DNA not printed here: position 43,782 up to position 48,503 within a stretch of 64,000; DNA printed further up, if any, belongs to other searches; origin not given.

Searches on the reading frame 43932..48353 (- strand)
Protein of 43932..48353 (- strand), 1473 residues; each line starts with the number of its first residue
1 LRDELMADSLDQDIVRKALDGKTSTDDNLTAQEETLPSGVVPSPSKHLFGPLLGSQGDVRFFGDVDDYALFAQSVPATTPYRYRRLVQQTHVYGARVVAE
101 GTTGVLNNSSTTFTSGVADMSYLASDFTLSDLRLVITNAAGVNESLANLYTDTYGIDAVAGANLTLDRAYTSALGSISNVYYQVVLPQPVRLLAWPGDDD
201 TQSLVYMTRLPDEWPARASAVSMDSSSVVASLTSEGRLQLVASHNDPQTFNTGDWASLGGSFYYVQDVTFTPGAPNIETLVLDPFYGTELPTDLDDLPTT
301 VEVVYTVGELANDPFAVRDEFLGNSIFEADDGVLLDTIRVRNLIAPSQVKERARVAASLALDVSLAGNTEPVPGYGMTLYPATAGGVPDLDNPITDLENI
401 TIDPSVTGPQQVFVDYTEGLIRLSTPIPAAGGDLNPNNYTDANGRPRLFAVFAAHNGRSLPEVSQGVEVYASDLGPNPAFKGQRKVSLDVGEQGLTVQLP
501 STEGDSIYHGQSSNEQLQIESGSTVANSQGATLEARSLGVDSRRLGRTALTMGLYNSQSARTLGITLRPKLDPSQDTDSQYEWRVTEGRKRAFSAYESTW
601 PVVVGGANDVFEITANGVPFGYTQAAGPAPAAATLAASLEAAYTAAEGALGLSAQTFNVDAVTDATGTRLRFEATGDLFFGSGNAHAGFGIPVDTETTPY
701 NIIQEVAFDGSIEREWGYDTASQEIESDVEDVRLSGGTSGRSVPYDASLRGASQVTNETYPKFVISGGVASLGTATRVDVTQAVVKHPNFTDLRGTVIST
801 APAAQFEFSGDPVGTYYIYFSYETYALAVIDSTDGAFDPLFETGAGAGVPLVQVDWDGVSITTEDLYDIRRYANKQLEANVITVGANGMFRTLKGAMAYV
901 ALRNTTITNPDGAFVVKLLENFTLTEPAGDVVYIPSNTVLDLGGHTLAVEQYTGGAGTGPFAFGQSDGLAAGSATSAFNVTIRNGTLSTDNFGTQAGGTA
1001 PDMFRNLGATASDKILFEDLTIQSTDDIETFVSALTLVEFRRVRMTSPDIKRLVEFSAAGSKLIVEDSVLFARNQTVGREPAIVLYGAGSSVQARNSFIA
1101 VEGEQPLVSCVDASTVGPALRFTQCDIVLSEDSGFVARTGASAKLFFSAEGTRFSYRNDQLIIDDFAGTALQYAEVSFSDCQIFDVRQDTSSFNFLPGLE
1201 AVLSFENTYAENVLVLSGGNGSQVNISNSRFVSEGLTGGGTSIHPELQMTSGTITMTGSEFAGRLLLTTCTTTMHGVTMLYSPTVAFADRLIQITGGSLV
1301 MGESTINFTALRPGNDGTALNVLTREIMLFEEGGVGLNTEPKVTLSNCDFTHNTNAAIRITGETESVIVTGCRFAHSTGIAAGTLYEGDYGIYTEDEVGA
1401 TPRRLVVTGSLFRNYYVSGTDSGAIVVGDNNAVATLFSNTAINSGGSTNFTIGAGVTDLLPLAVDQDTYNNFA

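Call 53: search_protein_families(library=phrogs, proteins=[window:43932-48353:-], max_evalue=0.00001)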
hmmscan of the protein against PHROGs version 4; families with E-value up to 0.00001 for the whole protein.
window:43932-48353:- (1473 aa): 0 families

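Call 97: search_protein_families(library=pfam, proteins=[window:43932-48353:-], max_evalue=0.01)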
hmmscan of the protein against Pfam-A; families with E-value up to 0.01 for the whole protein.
window:43932-48353:- (1473 aa): 1 family
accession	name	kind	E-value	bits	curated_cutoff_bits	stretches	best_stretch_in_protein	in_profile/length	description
PF13229.12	Beta_helix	-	1.3e-05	25.3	25.9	1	1332-1445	46-138/158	Right handed beta helix region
